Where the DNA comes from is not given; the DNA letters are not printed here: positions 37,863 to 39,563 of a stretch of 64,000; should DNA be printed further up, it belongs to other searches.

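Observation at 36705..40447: Receptor-topology Ser/Thr kinase coupled to an FHA-SARP regulator and a GspF-like platform protein in one operon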

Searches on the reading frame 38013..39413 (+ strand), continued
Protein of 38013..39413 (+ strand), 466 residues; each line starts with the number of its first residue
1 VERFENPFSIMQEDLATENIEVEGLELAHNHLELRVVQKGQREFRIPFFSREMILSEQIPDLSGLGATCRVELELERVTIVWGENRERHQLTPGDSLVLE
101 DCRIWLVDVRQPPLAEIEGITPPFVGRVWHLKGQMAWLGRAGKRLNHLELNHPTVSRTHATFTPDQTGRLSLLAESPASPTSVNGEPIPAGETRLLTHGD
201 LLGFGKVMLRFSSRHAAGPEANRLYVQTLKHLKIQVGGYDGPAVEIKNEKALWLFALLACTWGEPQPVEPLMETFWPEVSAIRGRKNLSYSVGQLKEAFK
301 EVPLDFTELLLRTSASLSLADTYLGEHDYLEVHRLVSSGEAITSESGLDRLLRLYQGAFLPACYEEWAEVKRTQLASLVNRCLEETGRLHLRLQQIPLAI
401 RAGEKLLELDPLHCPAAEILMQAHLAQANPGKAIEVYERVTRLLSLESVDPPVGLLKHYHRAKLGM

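Call 41: find_encoding_contigs(protein=P0015, flank=10000, max_places=1)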
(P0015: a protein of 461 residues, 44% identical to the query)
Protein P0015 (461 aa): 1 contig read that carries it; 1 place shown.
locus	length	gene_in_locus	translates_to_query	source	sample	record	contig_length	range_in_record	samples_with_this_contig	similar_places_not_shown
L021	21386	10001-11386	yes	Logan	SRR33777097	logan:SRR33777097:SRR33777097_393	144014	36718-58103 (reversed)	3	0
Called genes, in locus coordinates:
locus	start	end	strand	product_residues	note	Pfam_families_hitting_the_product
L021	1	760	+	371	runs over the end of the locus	PF03739:LptF_LptG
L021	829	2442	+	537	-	PF18158:AidB_N, PF02770:Acyl-CoA_dh_M, PF00441:Acyl-CoA_dh_1, PF08028:Acyl-CoA_dh_2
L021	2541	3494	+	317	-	PF11283:DUF3084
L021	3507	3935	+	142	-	PF03652:RuvX (weak)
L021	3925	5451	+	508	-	PF13620:CarboxypepD_reg, PF13715:CarbopepD_reg_2 (weak), PF22494:choice_anch_I (faint), PF23381:Beta-prop_IFT122_1st (faint), PF23414:Beta-prop_EML_2 (faint), PF10282:Lactonase, PF02239:Cytochrom_D1 (weak), PF25174:Beta-prop_THOC3 (weak), +3 more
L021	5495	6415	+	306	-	PF00069:Pkinase, PF07714:PK_Tyr_Ser-Thr, PF03109:ABC1 (weak), PF01636:APH (weak)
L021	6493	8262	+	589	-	PF03600:CitMHS, PF16980:CitMHS_2 (weak), PF02080:TrkA_C, PF06808:DctM (weak), PF00939:Na_sulph_symp, PF03600:CitMHS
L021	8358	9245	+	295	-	PF07238:PilZ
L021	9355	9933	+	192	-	-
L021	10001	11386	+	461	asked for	PF00498:FHA, PF03704:BTAD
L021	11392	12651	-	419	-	PF00069:Pkinase, PF07714:PK_Tyr_Ser-Thr, PF06293:Kdo (weak)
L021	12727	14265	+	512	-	PF00482:T2SSF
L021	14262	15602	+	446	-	PF00069:Pkinase, PF07714:PK_Tyr_Ser-Thr, PF03109:ABC1 (weak)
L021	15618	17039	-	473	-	-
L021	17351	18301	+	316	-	PF00491:Arginase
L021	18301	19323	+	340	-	PF01916:DS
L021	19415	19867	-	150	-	-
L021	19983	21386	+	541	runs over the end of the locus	-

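Call 42: find_encoding_contigs(protein=P0004, flank=10000, max_places=1)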
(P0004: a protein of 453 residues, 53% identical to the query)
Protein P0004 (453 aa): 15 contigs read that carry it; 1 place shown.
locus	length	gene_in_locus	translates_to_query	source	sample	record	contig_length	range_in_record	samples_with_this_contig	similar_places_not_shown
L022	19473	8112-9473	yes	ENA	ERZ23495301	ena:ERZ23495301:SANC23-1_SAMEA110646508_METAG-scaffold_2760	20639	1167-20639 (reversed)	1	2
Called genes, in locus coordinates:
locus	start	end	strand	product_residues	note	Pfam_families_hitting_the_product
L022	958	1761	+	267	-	-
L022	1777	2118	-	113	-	PF04342:DMT_6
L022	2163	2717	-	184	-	-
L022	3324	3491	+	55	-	-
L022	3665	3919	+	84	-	-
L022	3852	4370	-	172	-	-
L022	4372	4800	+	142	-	-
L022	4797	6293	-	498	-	-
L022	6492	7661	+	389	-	PF00069:Pkinase, PF07714:PK_Tyr_Ser-Thr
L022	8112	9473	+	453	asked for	PF00498:FHA (weak), PF03704:BTAD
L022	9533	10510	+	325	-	PF00482:T2SSF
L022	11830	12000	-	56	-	-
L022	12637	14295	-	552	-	PF01930:Cas_Cas4, PF12705:PDDEXK_1, PF01867:Cas_Cas1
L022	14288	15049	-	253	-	-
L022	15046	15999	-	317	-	-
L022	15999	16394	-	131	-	PF24122:Cas8b_C (weak)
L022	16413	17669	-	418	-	PF24121:Cas8b_N, PF24122:Cas8b_C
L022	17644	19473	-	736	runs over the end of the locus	PF00270:DEAD (faint), PF04851:ResIII (faint), PF00271:Helicase_C, PF22590:Cas3-like_C_2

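Call 71: search_protein_representatives(alignment_id=A1)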
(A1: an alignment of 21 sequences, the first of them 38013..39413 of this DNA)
Query: 21 sequences, 463 profile positions. Proteins with E-value up to 0.001 (for the whole library): 47910; up to 1e-10: 14390; up to 1e-30: 234. The best 150 are listed.
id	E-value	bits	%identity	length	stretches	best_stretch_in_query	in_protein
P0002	3.8e-206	701.7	-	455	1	9-463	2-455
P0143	2.6e-198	675.9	-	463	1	1-463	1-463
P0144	8.4e-159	545.6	-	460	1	2-463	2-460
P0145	1.8e-158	544.5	-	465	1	10-462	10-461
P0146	5.4e-155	533.0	-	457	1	12-460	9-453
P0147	1.9e-149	514.8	-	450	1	9-461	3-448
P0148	5.5e-125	434.1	-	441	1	11-463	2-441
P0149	2.0e-115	402.6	-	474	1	9-463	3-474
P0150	1.8e-112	392.8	-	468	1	4-462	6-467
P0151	1.2e-101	357.2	-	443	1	9-461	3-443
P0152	5.8e-100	351.6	-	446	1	23-444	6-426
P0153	4.9e-85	302.4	-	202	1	10-209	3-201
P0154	1.2e-78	281.3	-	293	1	169-463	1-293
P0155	1.2e-77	278.0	-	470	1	22-458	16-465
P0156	1.8e-77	277.4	-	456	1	29-460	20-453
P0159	2.0e-76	274.0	-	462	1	10-459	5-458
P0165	1.9e-71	257.6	-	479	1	82-442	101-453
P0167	7.7e-70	252.3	-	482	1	9-460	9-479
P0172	4.4e-64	233.3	-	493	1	110-461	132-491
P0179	1.4e-56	208.6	-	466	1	28-460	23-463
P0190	1.3e-45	172.4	-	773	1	210-463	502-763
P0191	2.1e-45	171.7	-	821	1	213-462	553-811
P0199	4.2e-41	157.6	-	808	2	214-463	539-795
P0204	1.9e-40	155.4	-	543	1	193-463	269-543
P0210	2.1e-39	151.9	-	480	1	83-459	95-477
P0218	1.2e-38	149.4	-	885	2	223-449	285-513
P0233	1.7e-37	145.7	-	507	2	218-463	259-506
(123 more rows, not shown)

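Call 72: search_protein_families(library=pfam, proteins=[P0190, P0191, P0199, P0204, P0218, P0233, P0155, P0165, P0172, P0210], max_evalue=0.001)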
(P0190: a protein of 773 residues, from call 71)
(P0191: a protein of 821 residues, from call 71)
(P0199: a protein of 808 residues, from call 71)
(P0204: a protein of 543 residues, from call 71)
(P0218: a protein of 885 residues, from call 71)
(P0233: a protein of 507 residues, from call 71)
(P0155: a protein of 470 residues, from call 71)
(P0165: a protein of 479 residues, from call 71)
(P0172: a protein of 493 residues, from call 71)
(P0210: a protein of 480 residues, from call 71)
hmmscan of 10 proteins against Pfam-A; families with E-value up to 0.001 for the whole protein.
P0190 (773 aa): 5 families
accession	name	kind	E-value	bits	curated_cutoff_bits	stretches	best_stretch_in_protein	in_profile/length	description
PF00072.30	Response_reg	-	3.8e-24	85.5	30.2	1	8-116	1-109/111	Response regulator receiver domain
PF03704.23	BTAD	-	1.6e-13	51.7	22.1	1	617-756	2-142/146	Bacterial transcriptional activator domain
PF07719.23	TPR_2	-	4.1e-07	30.1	27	1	677-705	2-30/34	Tetratricopeptide repeat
PF13181.12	TPR_8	-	0.00011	22.5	25.7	0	677-705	2-30/34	Tetratricopeptide repeat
PF14559.12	TPR_19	-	0.00097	19.9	25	1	687-734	2-49/68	Tetratricopeptide repeat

P0191 (821 aa): 8 families
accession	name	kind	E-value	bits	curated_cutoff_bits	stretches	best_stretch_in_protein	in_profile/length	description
PF00072.30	Response_reg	-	1.9e-23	83.1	30.2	1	6-113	1-108/111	Response regulator receiver domain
PF03704.23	BTAD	-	1.8e-14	54.8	22.1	1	666-804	2-141/146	Bacterial transcriptional activator domain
PF07719.23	TPR_2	-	2.6e-09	36.9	27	0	726-756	2-32/34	Tetratricopeptide repeat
PF00515.34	TPR_1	-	3e-07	30.4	27.8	0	726-756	2-32/34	Tetratricopeptide repeat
PF13428.12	TPR_14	-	1.2e-06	29.1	23.5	0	315-350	3-38/44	Tetratricopeptide repeat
PF13174.12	TPR_6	-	3.3e-06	27.8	26.3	1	316-345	3-32/33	Tetratricopeptide repeat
PF13432.12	TPR_16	-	4.1e-05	24.4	32.7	0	317-381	1-62/65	Tetratricopeptide repeat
PF13181.12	TPR_8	-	0.00032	21.1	25.7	0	726-756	2-32/34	Tetratricopeptide repeat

P0199 (808 aa): 2 families
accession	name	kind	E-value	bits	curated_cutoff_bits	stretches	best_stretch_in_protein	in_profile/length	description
PF00072.30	Response_reg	-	1.1e-22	80.7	30.2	1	6-115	1-110/111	Response regulator receiver domain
PF03704.23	BTAD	-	4.7e-15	56.7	22.1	1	649-790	2-144/146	Bacterial transcriptional activator domain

P0204 (543 aa): 12 families
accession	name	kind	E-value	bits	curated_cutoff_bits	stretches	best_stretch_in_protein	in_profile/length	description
PF03704.23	BTAD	-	4.5e-16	60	22.1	1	419-538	24-144/146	Bacterial transcriptional activator domain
PF13432.12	TPR_16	-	5.7e-10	39.9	32.7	0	95-155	2-59/65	Tetratricopeptide repeat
PF07719.23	TPR_2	-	3.4e-08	33.4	27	0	59-80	7-28/34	Tetratricopeptide repeat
PF13428.12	TPR_14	-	6.1e-08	33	23.5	0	457-495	2-40/44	Tetratricopeptide repeat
PF13424.12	TPR_12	-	9.6e-08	32.6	30.1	0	467-521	21-76/77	Tetratricopeptide repeat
PF14559.12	TPR_19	-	3e-07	31.1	25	0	467-515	2-50/68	Tetratricopeptide repeat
PF13181.12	TPR_8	-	1.4e-05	25.3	25.7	0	496-517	8-28/34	Tetratricopeptide repeat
PF13371.12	TPR_9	-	3.4e-05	24.2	35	0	124-152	26-54/73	Tetratricopeptide repeat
PF13174.12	TPR_6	-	3.9e-05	24.5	26.3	0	498-516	8-26/33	Tetratricopeptide repeat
PF13176.12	TPR_7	-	7e-05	23.1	27.9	0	498-515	7-24/36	Tetratricopeptide repeat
PF00515.34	TPR_1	-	0.00014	22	27.8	0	499-516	10-27/34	Tetratricopeptide repeat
PF00486.34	Trans_reg_C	-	0.00077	19.9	26.2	0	322-374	8-60/77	Transcriptional regulatory protein, C terminal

P0218 (885 aa): 5 families
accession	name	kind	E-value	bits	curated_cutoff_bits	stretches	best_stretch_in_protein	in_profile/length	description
PF14516.12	AAA_35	-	1.4e-72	244.7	27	1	553-881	2-330/331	AAA-like domain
PF03704.23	BTAD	-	3.1e-40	138.3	22.1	2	105-222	27-145/146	Bacterial transcriptional activator domain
PF00486.34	Trans_reg_C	-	9.7e-11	42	26.2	1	305-359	7-60/77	Transcriptional regulatory protein, C terminal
PF13191.12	AAA_16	-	7.6e-05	23.7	32.6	1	574-641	17-84/167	AAA ATPase domain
PF13401.12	AAA_22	-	0.00013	22.7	27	0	580-708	4-110/130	AAA domain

P0233 (507 aa): 5 families
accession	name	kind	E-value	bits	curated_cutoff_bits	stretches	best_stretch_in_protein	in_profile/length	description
PF00498.31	FHA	-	3.6e-16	59.8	20.7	1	46-105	3-67/67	FHA domain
PF03704.23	BTAD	-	4.8e-16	59.9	22.1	1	365-500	7-143/146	Bacterial transcriptional activator domain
PF16697.10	Yop-YscD_cpl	-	3.8e-14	53.2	33.2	1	27-106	2-85/94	Inner membrane component of T3SS, cytoplasmic domain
PF00486.34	Trans_reg_C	-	5.1e-05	23.7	26.2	1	289-339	13-64/77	Transcriptional regulatory protein, C terminal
PF00990.26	GGDEF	-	0.00019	21.7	23.8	0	175-224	62-111/161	Diguanylate cyclase, GGDEF domain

P0155 (470 aa): 3 families
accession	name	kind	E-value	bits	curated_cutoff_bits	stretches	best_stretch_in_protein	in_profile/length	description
PF03704.23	BTAD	-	5.4e-13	50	22.1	1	328-464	2-143/146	Bacterial transcriptional activator domain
PF00498.31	FHA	-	2e-11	44.6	20.7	1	132-199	3-67/67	FHA domain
PF16697.10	Yop-YscD_cpl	-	1.7e-07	31.8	33.2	1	123-207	12-92/94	Inner membrane component of T3SS, cytoplasmic domain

P0165 (479 aa): 3 families
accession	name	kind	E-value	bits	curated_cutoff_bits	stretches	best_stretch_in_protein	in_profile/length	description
PF03704.23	BTAD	-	5.6e-10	40.2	22.1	1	358-469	31-143/146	Bacterial transcriptional activator domain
PF00498.31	FHA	-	1.4e-06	29.1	20.7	1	153-220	2-67/67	FHA domain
PF16697.10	Yop-YscD_cpl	-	0.00033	21.3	33.2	0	142-227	9-91/94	Inner membrane component of T3SS, cytoplasmic domain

P0172 (493 aa): 4 families
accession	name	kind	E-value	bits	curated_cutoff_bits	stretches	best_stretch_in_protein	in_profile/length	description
PF03704.23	BTAD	-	5.4e-10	40.2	22.1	1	372-484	27-140/146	Bacterial transcriptional activator domain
PF00498.31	FHA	-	2.5e-08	34.7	20.7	1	156-224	2-67/67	FHA domain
PF00486.34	Trans_reg_C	-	8.2e-05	23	26.2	1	275-334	9-67/77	Transcriptional regulatory protein, C terminal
PF16697.10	Yop-YscD_cpl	-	0.00053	20.6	33.2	0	149-232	13-92/94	Inner membrane component of T3SS, cytoplasmic domain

P0210 (480 aa): 4 families
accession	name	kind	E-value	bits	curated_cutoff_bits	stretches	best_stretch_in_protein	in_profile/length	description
PF00498.31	FHA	-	3.9e-14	53.3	20.7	1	146-214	1-67/67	FHA domain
PF16697.10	Yop-YscD_cpl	-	9.4e-07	29.5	33.2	1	131-219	6-89/94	Inner membrane component of T3SS, cytoplasmic domain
PF00486.34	Trans_reg_C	-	1.2e-06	28.9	26.2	1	264-317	13-68/77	Transcriptional regulatory protein, C terminal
PF03704.23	BTAD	-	0.00031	21.6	22.1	0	367-476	33-144/146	Bacterial transcriptional activator domain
